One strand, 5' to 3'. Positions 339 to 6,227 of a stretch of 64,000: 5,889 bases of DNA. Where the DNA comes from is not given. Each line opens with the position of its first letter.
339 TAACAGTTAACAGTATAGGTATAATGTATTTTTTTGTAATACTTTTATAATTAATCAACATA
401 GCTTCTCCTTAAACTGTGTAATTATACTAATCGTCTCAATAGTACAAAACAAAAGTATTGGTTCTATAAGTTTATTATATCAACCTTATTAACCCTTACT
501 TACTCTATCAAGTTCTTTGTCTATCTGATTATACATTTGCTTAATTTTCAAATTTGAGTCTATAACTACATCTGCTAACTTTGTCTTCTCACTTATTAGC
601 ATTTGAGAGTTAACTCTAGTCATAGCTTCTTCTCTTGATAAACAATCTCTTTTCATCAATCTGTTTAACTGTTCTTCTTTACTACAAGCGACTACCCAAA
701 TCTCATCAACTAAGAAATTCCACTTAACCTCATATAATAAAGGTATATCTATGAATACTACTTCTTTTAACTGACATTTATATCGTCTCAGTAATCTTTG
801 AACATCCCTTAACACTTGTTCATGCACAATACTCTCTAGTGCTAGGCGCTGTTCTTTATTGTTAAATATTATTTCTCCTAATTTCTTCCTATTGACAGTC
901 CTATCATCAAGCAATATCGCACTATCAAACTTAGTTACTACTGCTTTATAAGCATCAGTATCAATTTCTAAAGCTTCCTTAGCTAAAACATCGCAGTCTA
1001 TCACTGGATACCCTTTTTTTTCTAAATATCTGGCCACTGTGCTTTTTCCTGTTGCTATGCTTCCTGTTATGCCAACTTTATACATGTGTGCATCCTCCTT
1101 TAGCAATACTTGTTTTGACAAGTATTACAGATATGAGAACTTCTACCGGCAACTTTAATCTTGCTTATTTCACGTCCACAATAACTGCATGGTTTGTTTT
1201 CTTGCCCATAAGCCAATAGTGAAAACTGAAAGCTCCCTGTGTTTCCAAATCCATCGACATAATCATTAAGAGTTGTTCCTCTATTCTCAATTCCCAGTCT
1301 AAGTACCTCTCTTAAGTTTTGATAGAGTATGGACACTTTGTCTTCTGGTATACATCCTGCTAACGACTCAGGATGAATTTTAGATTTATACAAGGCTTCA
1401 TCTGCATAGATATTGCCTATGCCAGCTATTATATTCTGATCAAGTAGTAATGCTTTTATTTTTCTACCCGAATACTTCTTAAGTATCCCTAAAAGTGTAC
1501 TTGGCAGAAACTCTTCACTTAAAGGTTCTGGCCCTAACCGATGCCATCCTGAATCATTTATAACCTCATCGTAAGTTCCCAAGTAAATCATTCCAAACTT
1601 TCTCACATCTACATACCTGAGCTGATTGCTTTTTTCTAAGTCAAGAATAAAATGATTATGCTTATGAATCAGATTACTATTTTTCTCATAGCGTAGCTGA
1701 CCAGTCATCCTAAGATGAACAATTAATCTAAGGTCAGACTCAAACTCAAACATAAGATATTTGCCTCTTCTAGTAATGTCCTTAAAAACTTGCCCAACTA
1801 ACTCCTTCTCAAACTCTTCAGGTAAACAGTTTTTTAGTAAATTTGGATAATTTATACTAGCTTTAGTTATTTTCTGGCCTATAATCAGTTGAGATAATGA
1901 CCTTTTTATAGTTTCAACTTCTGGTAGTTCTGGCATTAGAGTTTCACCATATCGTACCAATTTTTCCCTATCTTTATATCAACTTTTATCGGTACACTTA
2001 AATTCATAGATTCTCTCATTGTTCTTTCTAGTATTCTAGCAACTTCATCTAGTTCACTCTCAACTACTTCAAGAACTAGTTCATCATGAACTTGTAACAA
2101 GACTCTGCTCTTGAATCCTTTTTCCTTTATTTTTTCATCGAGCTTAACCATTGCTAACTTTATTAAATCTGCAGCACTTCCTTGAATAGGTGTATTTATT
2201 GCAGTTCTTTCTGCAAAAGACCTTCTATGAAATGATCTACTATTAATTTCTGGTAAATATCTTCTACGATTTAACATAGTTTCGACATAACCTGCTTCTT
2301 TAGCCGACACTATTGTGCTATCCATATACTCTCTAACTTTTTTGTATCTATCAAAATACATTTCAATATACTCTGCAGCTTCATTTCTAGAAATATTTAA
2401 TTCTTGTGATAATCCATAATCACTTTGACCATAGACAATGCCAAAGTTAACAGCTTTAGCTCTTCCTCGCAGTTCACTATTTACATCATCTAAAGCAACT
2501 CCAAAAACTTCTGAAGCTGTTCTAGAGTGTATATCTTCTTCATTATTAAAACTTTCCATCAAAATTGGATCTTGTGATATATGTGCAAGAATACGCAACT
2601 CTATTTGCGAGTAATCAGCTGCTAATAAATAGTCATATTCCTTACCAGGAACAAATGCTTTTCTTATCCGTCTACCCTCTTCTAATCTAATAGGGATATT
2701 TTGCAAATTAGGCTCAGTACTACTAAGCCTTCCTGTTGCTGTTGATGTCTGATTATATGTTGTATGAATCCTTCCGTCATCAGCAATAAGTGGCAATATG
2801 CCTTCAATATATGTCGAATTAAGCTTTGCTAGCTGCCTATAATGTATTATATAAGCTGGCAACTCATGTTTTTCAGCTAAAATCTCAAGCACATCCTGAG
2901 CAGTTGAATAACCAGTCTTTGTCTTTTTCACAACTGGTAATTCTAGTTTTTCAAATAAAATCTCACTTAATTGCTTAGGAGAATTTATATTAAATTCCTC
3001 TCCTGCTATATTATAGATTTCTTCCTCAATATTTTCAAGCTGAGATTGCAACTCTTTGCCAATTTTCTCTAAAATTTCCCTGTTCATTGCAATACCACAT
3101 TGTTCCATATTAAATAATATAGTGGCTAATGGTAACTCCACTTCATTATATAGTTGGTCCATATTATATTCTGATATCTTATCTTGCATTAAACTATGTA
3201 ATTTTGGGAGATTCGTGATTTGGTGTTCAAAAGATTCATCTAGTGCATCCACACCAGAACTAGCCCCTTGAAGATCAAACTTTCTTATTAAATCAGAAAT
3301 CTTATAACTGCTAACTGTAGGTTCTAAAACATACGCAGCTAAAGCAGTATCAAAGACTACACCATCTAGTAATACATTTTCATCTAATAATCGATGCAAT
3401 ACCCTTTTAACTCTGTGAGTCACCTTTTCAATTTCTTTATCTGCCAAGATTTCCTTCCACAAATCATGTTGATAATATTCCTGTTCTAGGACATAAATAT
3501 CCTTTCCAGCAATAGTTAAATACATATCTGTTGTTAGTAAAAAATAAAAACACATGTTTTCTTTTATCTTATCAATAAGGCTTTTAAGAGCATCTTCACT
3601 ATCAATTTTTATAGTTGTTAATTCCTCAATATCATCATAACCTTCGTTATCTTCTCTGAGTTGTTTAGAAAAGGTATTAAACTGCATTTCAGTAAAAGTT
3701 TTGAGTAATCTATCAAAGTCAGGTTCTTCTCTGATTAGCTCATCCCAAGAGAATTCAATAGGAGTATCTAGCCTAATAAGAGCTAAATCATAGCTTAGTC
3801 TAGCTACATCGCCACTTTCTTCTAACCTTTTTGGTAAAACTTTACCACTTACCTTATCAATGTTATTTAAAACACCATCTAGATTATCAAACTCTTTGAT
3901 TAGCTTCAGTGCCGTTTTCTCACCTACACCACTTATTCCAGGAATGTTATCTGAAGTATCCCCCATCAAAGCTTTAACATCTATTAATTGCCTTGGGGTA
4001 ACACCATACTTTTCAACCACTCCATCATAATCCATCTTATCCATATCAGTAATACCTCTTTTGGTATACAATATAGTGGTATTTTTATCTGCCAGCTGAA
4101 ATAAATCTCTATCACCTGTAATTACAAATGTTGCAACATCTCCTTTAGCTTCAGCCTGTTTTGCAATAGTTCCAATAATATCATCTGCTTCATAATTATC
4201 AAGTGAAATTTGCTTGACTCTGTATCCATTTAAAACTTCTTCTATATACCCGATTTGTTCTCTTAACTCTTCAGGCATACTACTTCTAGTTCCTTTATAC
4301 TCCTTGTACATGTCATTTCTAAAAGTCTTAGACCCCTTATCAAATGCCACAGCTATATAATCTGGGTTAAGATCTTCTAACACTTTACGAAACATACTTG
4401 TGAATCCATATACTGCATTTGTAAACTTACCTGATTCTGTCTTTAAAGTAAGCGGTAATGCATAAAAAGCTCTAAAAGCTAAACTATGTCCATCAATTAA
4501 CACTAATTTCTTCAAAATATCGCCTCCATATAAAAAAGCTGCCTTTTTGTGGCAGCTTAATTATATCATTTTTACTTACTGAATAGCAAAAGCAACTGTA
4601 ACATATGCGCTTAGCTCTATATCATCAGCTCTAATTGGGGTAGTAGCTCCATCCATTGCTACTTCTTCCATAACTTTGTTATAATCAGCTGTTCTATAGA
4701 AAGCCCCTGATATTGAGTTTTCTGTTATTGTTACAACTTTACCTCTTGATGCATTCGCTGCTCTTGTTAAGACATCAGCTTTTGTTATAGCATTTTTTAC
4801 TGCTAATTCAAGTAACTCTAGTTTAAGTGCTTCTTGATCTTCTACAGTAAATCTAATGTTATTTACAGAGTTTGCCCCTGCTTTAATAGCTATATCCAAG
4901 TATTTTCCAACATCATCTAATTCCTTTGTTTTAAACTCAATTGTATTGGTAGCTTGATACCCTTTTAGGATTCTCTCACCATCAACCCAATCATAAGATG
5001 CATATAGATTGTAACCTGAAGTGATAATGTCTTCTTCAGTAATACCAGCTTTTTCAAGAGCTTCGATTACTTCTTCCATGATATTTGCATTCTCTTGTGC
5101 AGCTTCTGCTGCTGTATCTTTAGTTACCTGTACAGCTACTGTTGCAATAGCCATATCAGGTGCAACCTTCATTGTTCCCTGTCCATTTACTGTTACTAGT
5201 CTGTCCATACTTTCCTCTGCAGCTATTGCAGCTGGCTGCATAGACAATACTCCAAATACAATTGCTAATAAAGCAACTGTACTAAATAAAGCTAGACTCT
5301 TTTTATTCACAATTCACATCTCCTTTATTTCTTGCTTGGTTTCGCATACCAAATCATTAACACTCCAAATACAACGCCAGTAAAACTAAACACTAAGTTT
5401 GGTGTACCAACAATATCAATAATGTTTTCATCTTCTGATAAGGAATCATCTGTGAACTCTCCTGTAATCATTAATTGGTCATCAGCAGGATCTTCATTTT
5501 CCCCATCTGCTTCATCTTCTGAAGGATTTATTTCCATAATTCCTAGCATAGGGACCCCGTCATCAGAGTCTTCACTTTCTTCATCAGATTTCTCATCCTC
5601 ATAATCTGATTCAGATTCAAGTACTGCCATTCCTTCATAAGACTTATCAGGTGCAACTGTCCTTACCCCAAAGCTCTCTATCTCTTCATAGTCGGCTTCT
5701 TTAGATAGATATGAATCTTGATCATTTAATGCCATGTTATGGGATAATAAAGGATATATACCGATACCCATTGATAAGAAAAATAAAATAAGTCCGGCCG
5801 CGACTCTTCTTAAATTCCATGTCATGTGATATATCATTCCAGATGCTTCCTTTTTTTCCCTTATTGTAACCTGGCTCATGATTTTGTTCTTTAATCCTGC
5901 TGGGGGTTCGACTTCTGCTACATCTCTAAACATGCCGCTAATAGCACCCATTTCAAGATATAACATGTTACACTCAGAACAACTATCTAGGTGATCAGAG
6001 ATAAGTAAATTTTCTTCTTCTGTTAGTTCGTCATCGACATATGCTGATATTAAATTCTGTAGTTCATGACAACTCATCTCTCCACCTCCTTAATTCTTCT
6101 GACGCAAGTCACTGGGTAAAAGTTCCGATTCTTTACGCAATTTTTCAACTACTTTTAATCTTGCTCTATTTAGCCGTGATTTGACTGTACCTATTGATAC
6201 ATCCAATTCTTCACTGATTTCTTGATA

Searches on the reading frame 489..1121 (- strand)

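Call 42: search_protein_families(library=pfam, max_evalue=0.00001, proteins=[window:489-1121:-])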
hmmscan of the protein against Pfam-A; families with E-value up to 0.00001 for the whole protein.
window:489-1121:- (210 aa): 2 families
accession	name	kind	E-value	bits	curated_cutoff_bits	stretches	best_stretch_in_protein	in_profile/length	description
PF01121.26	CoaE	-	5.3e-52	176.6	27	1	16-194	3-179/180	Dephospho-CoA kinase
PF13238.12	AAA_18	-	4.5e-08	34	29.4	1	16-159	1-112/128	AAA domain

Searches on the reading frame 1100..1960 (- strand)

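Call 42: search_protein_families(library=pfam, max_evalue=0.00001, proteins=[window:1100-1960:-])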
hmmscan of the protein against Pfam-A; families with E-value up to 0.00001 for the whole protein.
window:1100-1960:- (286 aa): 3 families
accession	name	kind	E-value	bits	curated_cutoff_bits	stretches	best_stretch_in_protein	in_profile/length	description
PF01149.29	Fapy_DNA_glyco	-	6.9e-37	127.1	25.5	1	9-124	1-116/117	Formamidopyrimidine-DNA glycosylase N-terminal domain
PF06831.19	H2TH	-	9.3e-26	90.1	34.7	1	142-232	1-90/93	Formamidopyrimidine-DNA glycosylase H2TH domain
PF06827.20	zf-FPG_IleRS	-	5e-08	33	21.3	1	256-283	2-29/30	Zinc finger found in FPG and IleRS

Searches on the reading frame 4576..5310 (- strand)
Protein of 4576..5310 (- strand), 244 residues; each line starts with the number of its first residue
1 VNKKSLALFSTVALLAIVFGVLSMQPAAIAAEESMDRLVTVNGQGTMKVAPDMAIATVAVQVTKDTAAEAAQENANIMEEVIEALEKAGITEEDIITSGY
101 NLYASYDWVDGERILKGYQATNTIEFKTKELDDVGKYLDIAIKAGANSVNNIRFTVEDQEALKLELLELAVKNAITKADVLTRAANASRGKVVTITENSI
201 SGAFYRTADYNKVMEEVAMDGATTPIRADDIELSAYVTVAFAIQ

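Call 42: search_protein_families(library=pfam, max_evalue=0.00001, proteins=[window:4576-5310:-])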
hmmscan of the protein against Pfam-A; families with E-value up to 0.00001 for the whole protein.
window:4576-5310:- (244 aa): 1 family
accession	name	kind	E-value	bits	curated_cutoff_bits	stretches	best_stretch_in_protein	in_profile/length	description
PF04402.19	SIMPL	-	1.4e-52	179.4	25.2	1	39-241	1-205/205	Protein of unknown function (DUF541)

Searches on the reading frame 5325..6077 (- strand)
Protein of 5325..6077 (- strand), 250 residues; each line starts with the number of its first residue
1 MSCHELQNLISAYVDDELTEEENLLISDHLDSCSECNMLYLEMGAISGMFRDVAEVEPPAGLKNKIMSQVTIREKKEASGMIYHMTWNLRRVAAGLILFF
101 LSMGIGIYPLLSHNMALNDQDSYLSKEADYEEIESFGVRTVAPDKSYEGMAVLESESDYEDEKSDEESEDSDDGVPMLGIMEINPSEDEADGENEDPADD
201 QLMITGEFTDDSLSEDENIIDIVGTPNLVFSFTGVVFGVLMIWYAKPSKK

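Call 42: search_protein_families(library=pfam, max_evalue=0.00001, proteins=[window:5325-6077:-])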
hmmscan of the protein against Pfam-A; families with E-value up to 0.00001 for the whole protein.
window:5325-6077:- (250 aa): 1 family
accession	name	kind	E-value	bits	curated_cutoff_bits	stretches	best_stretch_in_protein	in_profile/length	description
PF13490.11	zf-HC2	-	4.6e-10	39.8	22.2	1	3-36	1-34/35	Putative zinc-finger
